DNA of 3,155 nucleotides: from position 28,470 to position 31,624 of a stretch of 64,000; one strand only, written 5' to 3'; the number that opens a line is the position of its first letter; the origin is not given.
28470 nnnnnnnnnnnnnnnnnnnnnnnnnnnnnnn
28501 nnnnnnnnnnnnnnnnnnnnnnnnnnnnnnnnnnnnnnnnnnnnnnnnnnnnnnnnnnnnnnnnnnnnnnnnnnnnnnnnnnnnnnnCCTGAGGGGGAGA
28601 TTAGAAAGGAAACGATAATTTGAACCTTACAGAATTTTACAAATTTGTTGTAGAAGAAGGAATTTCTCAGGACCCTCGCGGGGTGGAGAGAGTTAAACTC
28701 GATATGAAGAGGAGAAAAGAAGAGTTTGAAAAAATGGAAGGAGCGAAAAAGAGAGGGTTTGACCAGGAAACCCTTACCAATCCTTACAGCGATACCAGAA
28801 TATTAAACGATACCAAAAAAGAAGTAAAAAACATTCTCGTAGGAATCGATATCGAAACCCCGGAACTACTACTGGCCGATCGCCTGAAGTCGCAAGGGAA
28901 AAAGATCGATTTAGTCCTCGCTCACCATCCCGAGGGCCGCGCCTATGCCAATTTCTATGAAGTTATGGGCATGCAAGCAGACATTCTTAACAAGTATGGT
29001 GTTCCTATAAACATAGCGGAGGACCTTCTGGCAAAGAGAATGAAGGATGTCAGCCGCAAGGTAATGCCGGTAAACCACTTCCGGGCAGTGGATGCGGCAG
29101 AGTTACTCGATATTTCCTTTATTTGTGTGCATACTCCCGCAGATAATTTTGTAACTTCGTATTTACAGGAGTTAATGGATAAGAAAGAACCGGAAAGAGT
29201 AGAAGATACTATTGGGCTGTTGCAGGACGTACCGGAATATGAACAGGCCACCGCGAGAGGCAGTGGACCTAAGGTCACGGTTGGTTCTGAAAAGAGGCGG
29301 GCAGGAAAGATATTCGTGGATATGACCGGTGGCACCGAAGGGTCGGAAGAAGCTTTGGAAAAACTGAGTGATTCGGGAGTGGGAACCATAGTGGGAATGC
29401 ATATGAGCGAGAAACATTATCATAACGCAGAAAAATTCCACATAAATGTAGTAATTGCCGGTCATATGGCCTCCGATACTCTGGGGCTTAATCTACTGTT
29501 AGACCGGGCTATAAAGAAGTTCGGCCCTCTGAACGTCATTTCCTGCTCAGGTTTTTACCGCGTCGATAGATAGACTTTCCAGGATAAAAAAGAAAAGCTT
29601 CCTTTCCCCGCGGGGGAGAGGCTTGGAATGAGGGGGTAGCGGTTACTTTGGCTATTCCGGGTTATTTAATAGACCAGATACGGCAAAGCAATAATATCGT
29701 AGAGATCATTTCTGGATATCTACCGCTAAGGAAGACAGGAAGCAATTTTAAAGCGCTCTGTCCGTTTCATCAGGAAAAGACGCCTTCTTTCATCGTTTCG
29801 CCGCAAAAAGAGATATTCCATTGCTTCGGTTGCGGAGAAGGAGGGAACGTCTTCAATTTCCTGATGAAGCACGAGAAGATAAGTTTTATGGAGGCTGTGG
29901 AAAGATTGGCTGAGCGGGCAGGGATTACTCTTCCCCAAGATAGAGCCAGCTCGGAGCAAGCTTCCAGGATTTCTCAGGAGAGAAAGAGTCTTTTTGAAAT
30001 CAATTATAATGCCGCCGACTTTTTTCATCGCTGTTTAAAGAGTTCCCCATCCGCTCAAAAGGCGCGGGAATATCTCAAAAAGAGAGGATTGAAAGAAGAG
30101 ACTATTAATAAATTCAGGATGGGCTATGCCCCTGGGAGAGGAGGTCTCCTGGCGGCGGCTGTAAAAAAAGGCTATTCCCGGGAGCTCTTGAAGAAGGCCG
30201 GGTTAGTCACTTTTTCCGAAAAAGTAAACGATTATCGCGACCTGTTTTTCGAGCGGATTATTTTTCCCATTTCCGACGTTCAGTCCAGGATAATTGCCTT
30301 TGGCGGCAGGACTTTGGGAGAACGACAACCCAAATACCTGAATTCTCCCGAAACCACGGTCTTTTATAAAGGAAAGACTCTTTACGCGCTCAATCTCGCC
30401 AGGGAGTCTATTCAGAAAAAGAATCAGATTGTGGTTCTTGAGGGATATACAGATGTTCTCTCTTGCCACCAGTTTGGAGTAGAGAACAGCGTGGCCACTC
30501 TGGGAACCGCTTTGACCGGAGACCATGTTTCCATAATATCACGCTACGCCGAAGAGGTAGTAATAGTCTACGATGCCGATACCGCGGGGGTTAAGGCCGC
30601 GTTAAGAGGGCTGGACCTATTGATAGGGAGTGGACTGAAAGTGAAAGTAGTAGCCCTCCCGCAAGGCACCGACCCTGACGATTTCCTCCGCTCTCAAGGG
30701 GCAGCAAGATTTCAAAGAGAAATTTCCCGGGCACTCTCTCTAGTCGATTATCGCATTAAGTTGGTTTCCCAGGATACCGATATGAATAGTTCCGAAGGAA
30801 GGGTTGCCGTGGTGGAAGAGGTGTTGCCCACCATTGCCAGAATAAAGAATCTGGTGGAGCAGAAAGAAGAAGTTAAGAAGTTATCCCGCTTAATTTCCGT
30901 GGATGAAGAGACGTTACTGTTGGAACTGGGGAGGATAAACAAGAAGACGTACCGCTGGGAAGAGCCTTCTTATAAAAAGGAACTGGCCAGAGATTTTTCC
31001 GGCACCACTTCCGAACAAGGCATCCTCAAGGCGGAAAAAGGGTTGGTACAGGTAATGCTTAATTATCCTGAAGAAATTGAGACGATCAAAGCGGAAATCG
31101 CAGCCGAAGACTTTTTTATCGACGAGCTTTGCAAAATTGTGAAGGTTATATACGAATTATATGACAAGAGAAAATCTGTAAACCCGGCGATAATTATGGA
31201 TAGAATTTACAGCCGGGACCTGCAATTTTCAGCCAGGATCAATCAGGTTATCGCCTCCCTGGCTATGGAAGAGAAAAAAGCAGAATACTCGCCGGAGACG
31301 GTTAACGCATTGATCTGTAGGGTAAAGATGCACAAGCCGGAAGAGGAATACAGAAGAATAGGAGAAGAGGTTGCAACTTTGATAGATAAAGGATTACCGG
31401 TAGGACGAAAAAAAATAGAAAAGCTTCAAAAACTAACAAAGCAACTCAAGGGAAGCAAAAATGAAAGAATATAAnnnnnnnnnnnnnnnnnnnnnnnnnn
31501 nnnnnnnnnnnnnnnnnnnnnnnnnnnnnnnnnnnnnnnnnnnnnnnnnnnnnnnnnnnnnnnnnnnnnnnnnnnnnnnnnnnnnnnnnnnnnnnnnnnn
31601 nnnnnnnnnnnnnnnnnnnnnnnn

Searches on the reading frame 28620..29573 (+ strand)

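Call 4: search_protein_families(library=pfam, proteins=[window:28620-29573:+])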
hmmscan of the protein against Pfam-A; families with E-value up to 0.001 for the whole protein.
window:28620-29573:+ (317 aa): 1 family
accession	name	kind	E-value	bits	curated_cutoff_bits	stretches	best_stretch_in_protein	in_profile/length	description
PF01784.24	DUF34_NIF3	-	3.2e-07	30.6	23.4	0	163-299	91-237/256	Duf34/NIF3 (NGG1p interacting factor 3)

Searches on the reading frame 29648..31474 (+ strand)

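Call 4: search_protein_families(library=pfam, proteins=[window:29648-31474:+])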
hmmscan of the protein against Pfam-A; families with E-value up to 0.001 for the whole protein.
window:29648-31474:+ (608 aa): 8 families
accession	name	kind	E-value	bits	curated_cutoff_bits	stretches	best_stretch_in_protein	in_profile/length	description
PF01807.25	Zn_ribbon_DnaG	-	3.9e-39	132.9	24.9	1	7-98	5-96/98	CHC2 zinc finger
PF08275.17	DNAG_N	-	7.4e-38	130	26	1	125-251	1-127/128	DNA primase catalytic core, N-terminal domain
PF13155.12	Toprim_2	-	1.4e-22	80.3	22.1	1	262-347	1-88/88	Toprim-like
PF13662.12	Toprim_4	-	2.9e-18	66.3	25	1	259-336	1-85/85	Toprim domain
PF10410.14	DnaB_bind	-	1.7e-11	44.6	20.6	1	367-421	2-56/56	DnaB-helicase binding domain of primase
PF13362.12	Toprim_3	-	8.2e-11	42.6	27.2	1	261-352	2-94/95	Toprim domain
PF01751.28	Toprim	-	3.3e-10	40.4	23.1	1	261-332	2-91/96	Toprim domain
PF00772.26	DnaB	-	1.9e-08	34.7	23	1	460-538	6-84/103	DnaB-like helicase N terminal domain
